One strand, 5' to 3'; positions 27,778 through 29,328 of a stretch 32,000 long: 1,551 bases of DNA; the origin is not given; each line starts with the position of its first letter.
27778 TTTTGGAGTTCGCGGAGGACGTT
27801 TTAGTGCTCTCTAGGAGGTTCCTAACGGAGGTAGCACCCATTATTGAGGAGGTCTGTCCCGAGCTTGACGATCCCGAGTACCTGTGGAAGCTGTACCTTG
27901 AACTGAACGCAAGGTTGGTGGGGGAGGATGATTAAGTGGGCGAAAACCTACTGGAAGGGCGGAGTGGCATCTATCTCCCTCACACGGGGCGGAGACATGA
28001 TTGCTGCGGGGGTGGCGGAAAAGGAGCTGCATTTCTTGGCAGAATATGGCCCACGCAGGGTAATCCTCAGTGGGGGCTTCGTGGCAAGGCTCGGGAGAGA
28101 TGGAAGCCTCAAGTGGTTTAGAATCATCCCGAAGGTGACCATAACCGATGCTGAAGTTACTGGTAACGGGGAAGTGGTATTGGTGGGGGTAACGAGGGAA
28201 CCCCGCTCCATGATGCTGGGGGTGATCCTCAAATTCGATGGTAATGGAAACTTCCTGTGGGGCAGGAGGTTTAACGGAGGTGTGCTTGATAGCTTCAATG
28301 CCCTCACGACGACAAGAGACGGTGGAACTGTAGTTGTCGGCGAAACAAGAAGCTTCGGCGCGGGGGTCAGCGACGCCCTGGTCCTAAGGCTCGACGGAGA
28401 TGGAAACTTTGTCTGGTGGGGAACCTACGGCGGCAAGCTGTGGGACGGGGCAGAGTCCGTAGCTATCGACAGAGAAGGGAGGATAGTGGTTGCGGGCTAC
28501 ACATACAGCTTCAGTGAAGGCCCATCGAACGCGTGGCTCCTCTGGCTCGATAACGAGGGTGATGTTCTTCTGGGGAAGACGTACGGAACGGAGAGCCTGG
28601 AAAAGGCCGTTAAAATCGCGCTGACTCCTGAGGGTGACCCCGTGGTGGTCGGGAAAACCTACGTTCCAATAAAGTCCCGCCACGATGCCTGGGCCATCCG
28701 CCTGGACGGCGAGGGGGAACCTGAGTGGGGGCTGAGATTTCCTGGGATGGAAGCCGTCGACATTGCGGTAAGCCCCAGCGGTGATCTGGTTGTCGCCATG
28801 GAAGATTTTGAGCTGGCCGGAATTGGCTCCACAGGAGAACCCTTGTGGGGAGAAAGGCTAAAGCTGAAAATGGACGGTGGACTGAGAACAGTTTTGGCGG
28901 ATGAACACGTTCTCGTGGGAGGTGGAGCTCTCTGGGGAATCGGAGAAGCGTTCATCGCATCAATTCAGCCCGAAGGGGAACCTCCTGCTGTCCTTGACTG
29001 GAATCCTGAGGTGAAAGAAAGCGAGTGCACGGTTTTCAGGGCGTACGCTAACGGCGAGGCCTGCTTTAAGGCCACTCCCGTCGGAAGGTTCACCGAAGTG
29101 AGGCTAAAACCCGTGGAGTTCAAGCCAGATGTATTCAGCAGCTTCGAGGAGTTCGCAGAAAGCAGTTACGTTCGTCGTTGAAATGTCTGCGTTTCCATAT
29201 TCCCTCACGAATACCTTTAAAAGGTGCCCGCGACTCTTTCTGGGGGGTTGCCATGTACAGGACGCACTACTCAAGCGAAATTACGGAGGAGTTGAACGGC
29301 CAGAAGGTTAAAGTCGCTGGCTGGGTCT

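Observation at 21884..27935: Candidate archaeal polymorphic toxin/immunity locus: one full-length gene, three start-less C-terminal cassettes, six paralogous ~200-aa partner genes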

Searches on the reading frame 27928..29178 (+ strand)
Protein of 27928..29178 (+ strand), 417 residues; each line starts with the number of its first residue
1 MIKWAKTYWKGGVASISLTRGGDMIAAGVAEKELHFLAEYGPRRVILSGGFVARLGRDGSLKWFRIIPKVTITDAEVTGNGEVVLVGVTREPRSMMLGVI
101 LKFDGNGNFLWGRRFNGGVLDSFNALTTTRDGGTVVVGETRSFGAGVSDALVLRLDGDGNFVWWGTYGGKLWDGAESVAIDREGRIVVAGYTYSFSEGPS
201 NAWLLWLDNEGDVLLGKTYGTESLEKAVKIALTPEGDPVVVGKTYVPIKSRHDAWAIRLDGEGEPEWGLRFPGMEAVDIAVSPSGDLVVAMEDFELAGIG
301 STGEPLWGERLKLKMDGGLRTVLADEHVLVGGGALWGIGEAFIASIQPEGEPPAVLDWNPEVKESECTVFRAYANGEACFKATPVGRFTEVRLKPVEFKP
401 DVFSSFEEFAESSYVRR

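Call 4: search_protein_families(library=pfam, proteins=[window:27928-29178:+], max_evalue=1)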
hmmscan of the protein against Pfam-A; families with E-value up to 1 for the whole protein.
window:27928-29178:+ (417 aa): 2 families
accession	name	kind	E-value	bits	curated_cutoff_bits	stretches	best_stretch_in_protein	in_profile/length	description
PF17164.10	DUF5122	-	8.1e-06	26.4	27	1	131-160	3-31/36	Domain of unknown function (DUF5122) beta-propeller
PF01436.27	NHL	-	0.0072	16.8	20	0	276-291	4-19/28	NHL repeat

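Call 5: search_protein_families(library=ncbifam, proteins=[window:27928-29178:+], max_evalue=1)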
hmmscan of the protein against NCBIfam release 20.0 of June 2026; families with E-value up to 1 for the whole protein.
window:27928-29178:+ (417 aa): 2 families
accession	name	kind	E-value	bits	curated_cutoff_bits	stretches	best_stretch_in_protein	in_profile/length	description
TIGR02608.1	delta_60_rpt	domain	2.9e-07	30.2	76.5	2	173-202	1-29/55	delta-60 repeat domain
NF047494.1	Lepto_SBBP_lipo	equivalog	2.3e-05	23.2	400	3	145-267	100-234/466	SBBP repeat beta-propeller lipoprotein, LipL53 family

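Call 61: search_protein_families(library=padloc, proteins=[window:27928-29178:+], max_evalue=0.1)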
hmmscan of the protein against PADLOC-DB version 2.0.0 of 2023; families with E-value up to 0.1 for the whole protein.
window:27928-29178:+ (417 aa): 0 families
